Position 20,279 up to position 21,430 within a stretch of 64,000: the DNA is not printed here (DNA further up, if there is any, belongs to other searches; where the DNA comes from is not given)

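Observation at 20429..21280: ClpP-like serine peptidase with acidic C-terminal extension encoded in the early region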

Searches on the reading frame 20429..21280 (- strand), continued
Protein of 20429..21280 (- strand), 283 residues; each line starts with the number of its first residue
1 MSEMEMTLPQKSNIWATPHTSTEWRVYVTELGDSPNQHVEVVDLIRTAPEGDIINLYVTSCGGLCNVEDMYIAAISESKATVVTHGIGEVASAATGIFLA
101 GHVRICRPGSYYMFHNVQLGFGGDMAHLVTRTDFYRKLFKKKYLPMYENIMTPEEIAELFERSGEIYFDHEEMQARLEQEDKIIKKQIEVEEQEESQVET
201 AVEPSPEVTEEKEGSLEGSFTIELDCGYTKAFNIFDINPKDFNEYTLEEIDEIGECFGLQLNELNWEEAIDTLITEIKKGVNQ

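Call 34: get_annotated_region(hit=H39, flank=5000)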
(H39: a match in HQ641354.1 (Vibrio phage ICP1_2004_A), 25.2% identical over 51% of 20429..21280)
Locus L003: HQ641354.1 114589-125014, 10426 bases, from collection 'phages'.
description: Vibrio phage ICP1_2004_A, complete genome.
organism: Vibrio phage ICP1_2004_A (NCBI taxid 979527)
taxonomy: Viruses; Duplodnaviria; Heunggongvirae; Uroviricota; Caudoviricetes; Mohonavirus
host: Vibrio cholerae; source: -; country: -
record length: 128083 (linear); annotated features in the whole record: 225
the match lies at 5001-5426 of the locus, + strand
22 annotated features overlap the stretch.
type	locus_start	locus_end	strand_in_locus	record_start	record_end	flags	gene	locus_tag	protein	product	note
CDS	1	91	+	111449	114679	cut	-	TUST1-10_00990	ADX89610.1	ribonucleoside triphosphate reductase, alpha chain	COG0209 ribonucleotide reductase, alpha subunit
CDS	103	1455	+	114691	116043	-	-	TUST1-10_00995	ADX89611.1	ribonucleoside triphosphate reductase, beta chain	COG0208 ribonucleotide reductase, beta subunit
CDS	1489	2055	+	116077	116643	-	-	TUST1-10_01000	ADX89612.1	hypothetical protein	-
CDS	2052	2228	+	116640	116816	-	-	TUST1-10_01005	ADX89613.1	hypothetical protein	-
CDS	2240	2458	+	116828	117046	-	-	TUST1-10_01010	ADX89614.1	hypothetical protein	-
CDS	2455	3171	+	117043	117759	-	-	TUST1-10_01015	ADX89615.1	Gp5 baseplate hub subunit and tail lysozyme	-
CDS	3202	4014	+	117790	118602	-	-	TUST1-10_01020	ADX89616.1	hypothetical protein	COG1702 phosphate starvation-inducible protein PhoH, predicted ATPase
CDS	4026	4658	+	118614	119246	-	-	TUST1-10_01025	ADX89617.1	hypothetical protein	-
CDS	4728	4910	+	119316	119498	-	-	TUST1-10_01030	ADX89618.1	hypothetical protein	-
CDS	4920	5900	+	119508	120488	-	-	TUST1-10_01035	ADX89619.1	ClpP ATP-dependent protease subunit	COG0740 protease subunit of ATP-dependent Clp proteases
CDS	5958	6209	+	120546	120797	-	-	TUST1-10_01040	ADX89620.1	hypothetical protein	-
CDS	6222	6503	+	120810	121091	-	-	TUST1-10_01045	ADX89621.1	hypothetical protein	-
CDS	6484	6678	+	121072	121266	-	-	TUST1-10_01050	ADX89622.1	hypothetical protein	-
CDS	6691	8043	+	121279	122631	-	30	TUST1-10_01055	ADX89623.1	DNA ligase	COG1793 ATP-dependent DNA ligase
CDS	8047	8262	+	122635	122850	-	-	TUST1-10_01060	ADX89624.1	hypothetical protein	-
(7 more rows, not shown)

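Call 35: get_annotated_region(hit=H5, flank=5000)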
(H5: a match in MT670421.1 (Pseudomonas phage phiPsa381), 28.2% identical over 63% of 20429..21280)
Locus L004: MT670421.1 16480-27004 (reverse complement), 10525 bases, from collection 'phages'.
description: Pseudomonas phage phiPsa381, complete genome.
organism: Pseudomonas phage phiPsa381 (NCBI taxid 1460366)
taxonomy: Viruses; Duplodnaviria; Heunggongvirae; Uroviricota; Caudoviricetes; Otagovirus; Otagovirus Psa374
host: Pseudomonas syringae pv. actinidiae; source: -; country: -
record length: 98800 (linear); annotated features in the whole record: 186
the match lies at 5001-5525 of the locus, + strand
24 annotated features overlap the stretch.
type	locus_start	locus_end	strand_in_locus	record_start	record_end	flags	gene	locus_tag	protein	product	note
tRNA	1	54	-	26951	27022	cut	-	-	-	tRNA-Ile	-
tRNA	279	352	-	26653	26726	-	-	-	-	tRNA-Glu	-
CDS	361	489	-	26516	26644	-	-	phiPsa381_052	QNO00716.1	hypothetical protein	-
tRNA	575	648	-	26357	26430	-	-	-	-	tRNA-Arg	-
tRNA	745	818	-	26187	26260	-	-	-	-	tRNA-Trp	-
CDS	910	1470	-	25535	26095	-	-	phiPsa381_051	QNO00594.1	hypothetical protein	-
tRNA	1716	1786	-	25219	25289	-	-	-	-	tRNA-Val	-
CDS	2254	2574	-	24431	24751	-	-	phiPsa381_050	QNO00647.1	hypothetical protein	-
CDS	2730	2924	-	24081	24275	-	-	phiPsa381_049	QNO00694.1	hypothetical protein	-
CDS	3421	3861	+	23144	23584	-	-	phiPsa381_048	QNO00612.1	hypothetical protein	-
CDS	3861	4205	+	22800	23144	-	-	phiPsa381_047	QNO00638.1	hypothetical protein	-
CDS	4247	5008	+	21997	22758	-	-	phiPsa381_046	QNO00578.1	phosphate starvation-inducible protein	Phosphate starvation-inducible protein PhoH, predicted ATPase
CDS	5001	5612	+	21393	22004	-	-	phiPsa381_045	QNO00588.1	ATP-dependent Clp protease proteolytic subunit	-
CDS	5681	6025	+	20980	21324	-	-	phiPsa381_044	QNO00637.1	hypothetical protein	-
CDS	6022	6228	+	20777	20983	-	-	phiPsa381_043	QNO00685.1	hypothetical protein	-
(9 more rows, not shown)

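Call 44: predict_structure(alignment_id=A3)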
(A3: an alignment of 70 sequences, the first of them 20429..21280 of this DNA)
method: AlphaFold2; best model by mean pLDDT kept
length: 283 residues; sequences in the alignment: 70
mean_pLDDT: 91.9   pTM: 0.67
mean pLDDT of the five models: 91.9, 91.8, 91.1, 91.1, 90.5
residues with pLDDT >= 90: 237; 70-90: 15; 50-70: 22; < 50: 9
segments of 3 or more residues with pLDDT < 50: 209-215
pLDDT, mean of each block of 10 residues (from residue 1): 61 82 98 98 98 98 98 98 99 98 98 96 96 96 97 98 97 98 96 89 56 60 95 94 97 96 98 95 68
secondary structure, 60 per line:
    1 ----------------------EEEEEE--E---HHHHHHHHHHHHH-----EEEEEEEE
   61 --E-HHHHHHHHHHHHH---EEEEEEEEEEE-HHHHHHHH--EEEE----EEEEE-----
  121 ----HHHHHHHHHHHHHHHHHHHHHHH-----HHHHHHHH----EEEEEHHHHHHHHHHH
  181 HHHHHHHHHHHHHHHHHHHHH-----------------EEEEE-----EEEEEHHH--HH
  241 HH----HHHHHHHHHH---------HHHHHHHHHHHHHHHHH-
elements in order: E23-28 H35-47 E53-60 H65-77 E81-91 H93-100 E103-106 E111-115 H125-147 H153-160 E165-169 H170-201 E219-223 E229-233 H239-242 H247-256 H266-282

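Call 47: fold_search(model_id=the predicted structure, library=pdb)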
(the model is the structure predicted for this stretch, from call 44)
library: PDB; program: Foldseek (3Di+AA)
matches with E <= 10: 1772; with E <= 0.001: 902
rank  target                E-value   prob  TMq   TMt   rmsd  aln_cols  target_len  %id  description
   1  4ryf_B                1.5e-08  1.00  0.47  0.73   2.4       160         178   21  ClpP1/2 heterocomplex from Listeria monocytogenes (released 2014-12-31)
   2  4ryf_A                1.5e-08  1.00  0.47  0.72   2.4       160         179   21  ClpP1/2 heterocomplex from Listeria monocytogenes (released 2014-12-31)
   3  9ndj_T                2.4e-08  1.00  0.47  0.71   2.4       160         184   22  Cryo-EM structure of the endogenous ClpP1/ClpP2 heterocomplex from Pseudomonas aeruginosa bound to the AAA+ ClpX unfol (released 2025-10-01)
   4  9uxt_A                2.7e-08  1.00  0.43  0.63   3.7       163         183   19  The Structural Basis of ClpP1 in Pseudomonas plecoglossicida (released 2026-03-18)
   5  9gi1_Pg               2.9e-08  1.00  0.48  0.72   2.5       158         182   20  Structure of the S.aureus MecA/ClpC/ClpP degradation system (released 2025-08-20)
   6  8r05_G                3.3e-08  1.00  0.47  0.70   2.9       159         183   21  Photorhabdus lamondii ClpP in complex with the natural product beta-lactone inhibitor Cystargolide A at 2.5 A resoluti (released 2023-12-20)
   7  2fzs_F                3.7e-08  1.00  0.48  0.71   2.3       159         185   19  Crystal structure of E. coli ClpP with a Peptide Chloromethyl Ketone Covalently Bound at the Active Site (released 2006-05-23)
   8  2fzs_M                3.9e-08  1.00  0.46  0.67   2.6       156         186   22  Crystal structure of E. coli ClpP with a Peptide Chloromethyl Ketone Covalently Bound at the Active Site (released 2006-05-23)
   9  8r05_M                4.2e-08  1.00  0.47  0.72   2.5       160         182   21  Photorhabdus lamondii ClpP in complex with the natural product beta-lactone inhibitor Cystargolide A at 2.5 A resoluti (released 2023-12-20)
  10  7mk5_K                4.2e-08  1.00  0.47  0.72   2.6       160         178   21  Crystal structure of Escherichia coli ClpP covalently inhibited by clipibicyclene (released 2022-02-02)
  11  1yg6_L                4.2e-08  1.00  0.47  0.71   2.6       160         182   21  ClpP (released 2006-04-04)
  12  7mk5_O                4.7e-08  1.00  0.46  0.70   2.6       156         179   22  Crystal structure of Escherichia coli ClpP covalently inhibited by clipibicyclene (released 2022-02-02)
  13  6nb1_M                5.3e-08  1.00  0.47  0.71   2.6       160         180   21  Crystal structure of Escherichia coli ClpP protease complexed with small molecule activator, ACP1-06 (released 2019-11-13)
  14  8r05_C                5.3e-08  1.00  0.47  0.70   3.0       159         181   22  Photorhabdus lamondii ClpP in complex with the natural product beta-lactone inhibitor Cystargolide A at 2.5 A resoluti (released 2023-12-20)
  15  8r05_L                5.7e-08  1.00  0.47  0.71   2.6       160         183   21  Photorhabdus lamondii ClpP in complex with the natural product beta-lactone inhibitor Cystargolide A at 2.5 A resoluti (released 2023-12-20)
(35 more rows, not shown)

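Call 48: fold_search(model_id=the predicted structure, library=viral)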
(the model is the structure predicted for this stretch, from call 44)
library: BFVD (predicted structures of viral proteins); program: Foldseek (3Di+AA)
matches with E <= 10: 444; with E <= 0.001: 95
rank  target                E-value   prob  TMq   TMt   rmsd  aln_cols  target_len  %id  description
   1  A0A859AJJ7            1.5e-19  1.00  0.55  0.52  20.2       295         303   24  (no name in the UniProt tables at hand)
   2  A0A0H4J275            1.9e-17  1.00  0.59  0.48  15.8       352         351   19  ATP-dependent Clp protease proteolytic subunit [Pseudoalteromonas phage H101]
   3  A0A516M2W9            3.1e-16  1.00  0.63  0.80   4.7       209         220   28  (no name in the UniProt tables at hand)
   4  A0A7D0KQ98            4.0e-16  1.00  0.54  0.65  13.5       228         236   27  (no name in the UniProt tables at hand)
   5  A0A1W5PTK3            4.2e-16  1.00  0.60  0.59   2.7       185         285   28  (no name in the UniProt tables at hand)
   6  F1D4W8                9.3e-16  1.00  0.61  0.53   9.6       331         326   17  (no name in the UniProt tables at hand)
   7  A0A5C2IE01            1.3e-15  1.00  0.56  0.69  12.7       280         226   21  (no name in the UniProt tables at hand)
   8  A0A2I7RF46            1.8e-15  1.00  0.60  0.61  14.1       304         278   21  (no name in the UniProt tables at hand)
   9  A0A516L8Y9            3.8e-15  1.00  0.55  0.60  23.2       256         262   22  (no name in the UniProt tables at hand)
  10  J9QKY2                6.6e-15  1.00  0.55  0.82   5.6       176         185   25  Putative ATP-dependent Clp protease [Pectobacterium phage My1]
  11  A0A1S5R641            6.6e-15  1.00  0.58  0.81   6.8       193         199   23  ATP-dependent Clp protease proteolytic subunit [Pseudomonas phage pf16]
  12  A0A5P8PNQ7            2.9e-14  1.00  0.58  0.72   3.1       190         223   25  (no name in the UniProt tables at hand)
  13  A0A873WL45            4.1e-14  1.00  0.58  0.68  12.7       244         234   22  Prophage Clp protease-like protein [Providencia phage PSTCR5]
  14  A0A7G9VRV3            4.7e-14  1.00  0.61  0.71  10.6       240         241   17  Clp protease [Rheinheimera phage vB_RspM_barba_12-9E]
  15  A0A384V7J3            9.1e-14  1.00  0.59  0.62   9.5       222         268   22  (no name in the UniProt tables at hand)
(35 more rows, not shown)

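Call 58: get_annotated_region(hit=H9, flank=5000)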
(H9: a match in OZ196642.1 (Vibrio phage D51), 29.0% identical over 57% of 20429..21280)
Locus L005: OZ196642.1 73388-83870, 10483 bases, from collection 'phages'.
description: Vibrio phage D51 genome assembly, chromosome: VPD51_1.
organism: Vibrio phage D51 (NCBI taxid 3105274)
taxonomy: Viruses
host: -; source: Seawater and oysters mix; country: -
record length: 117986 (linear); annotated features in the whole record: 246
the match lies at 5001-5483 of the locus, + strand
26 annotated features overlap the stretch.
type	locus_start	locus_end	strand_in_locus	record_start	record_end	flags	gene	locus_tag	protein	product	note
CDS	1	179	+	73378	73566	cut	-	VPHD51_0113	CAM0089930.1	hypothetical protein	-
CDS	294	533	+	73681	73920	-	-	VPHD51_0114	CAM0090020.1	hypothetical protein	-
CDS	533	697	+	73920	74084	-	-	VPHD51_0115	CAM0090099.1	hypothetical protein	-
CDS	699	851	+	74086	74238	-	-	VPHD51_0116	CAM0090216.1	hypothetical protein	-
CDS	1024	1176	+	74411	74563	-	-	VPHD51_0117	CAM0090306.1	hypothetical protein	-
CDS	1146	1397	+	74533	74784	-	-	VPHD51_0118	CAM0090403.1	hypothetical protein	-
CDS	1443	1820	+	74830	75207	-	-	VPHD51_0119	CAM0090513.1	hypothetical protein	-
CDS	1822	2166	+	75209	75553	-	-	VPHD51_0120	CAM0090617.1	secreted protein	-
CDS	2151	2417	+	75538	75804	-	-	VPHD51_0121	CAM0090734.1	hypothetical protein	-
CDS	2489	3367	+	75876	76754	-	-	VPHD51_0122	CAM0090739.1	hypothetical protein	-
CDS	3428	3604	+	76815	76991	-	-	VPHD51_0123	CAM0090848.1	hypothetical protein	-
CDS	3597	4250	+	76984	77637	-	-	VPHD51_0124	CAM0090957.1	deoxynucleoside monophosphate kinase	-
CDS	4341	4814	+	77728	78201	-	-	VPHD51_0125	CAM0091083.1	hypothetical protein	-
CDS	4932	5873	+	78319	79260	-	-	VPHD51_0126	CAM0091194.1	ATP-dependent protease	-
CDS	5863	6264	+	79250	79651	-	-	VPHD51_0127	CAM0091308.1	endolysin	-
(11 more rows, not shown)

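Call 59: get_annotated_region(hit=H10, flank=5000)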
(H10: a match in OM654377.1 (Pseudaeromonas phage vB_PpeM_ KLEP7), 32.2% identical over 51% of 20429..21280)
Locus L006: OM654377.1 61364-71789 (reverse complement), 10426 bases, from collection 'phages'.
description: Pseudaeromonas phage vB_PpeM_ KLEP7, complete genome.
organism: Pseudaeromonas phage vB_PpeM_ KLEP7 (NCBI taxid 2928862)
taxonomy: Viruses; Duplodnaviria; Heunggongvirae; Uroviricota; Caudoviricetes
host: Pseudaeromonas pectinilytica strain KR2-7; source: water samples from gypsum karst lake Kirkilai; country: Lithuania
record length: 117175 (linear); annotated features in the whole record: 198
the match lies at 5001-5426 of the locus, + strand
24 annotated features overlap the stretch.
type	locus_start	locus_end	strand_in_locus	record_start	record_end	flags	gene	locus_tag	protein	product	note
CDS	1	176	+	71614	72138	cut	-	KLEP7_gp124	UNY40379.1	hypothetical protein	-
CDS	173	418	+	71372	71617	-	-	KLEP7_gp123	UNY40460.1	hypothetical protein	-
CDS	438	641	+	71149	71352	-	-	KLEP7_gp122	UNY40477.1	hypothetical protein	-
CDS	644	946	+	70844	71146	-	-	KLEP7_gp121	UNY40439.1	hypothetical protein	-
CDS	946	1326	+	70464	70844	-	-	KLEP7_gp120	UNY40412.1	hypothetical protein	-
CDS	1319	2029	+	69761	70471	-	-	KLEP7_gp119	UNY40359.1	hypothetical protein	-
CDS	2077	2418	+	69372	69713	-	-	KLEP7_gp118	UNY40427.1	hypothetical protein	-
CDS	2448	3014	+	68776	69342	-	-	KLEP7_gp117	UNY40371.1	hypothetical protein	-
CDS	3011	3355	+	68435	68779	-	-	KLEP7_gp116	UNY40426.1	hypothetical protein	-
CDS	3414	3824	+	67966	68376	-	-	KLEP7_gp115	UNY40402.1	PhoH-like protein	-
CDS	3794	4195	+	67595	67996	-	-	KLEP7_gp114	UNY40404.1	PhoH-like protein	-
CDS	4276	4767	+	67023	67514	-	-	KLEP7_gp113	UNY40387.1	hypothetical protein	-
CDS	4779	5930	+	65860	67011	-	-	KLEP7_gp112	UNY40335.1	Clp protease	-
CDS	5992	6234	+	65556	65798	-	-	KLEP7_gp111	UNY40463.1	hypothetical protein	-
CDS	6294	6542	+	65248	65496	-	-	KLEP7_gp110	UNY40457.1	hypothetical protein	-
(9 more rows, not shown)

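Call 60: get_annotated_region(hit=H3, flank=6000)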
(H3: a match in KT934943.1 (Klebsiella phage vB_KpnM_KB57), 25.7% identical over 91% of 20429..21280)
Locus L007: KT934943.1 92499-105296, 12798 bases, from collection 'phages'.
description: Klebsiella phage vB_KpnM_KB57, complete genome.
organism: Klebsiella phage vB_KpnM_KB57 (NCBI taxid 1719140)
taxonomy: Viruses; Duplodnaviria; Heunggongvirae; Uroviricota; Caudoviricetes; Vequintavirinae; Mydovirus; Mydovirus KB57
host: Klebsiella pneumoniae M-9; source: sewage; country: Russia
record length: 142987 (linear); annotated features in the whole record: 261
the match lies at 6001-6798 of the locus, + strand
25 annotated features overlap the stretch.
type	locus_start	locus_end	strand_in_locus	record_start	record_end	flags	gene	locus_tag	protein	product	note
CDS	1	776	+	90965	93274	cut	-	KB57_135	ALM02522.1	ribonucleotide reductase alpha subunit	-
CDS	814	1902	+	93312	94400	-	-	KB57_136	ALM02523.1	ribonucleotide reductase beta subunit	-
CDS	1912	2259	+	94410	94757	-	-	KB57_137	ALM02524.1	hypothetical protein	-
CDS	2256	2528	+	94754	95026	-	-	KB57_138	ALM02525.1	putative glutaredoxin 1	-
CDS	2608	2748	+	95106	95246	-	-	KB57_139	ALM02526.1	hypothetical protein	-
CDS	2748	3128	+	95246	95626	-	-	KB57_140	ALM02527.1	hypothetical protein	-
CDS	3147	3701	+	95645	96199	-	-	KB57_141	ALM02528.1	endolysin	-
CDS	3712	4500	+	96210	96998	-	-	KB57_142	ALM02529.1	PhoH-like protein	-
CDS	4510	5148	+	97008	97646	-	-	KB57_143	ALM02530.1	hypothetical protein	-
CDS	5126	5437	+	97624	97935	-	-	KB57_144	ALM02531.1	hypothetical protein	-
CDS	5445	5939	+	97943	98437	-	-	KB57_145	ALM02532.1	hypothetical protein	-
CDS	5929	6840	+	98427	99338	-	-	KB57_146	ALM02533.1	putative ATP-dependent protease subunit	-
CDS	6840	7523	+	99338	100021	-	-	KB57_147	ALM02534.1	putative DNA methyltransferase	-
CDS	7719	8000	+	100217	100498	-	-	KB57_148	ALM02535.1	hypothetical protein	-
CDS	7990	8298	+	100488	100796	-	-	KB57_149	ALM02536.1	hypothetical protein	-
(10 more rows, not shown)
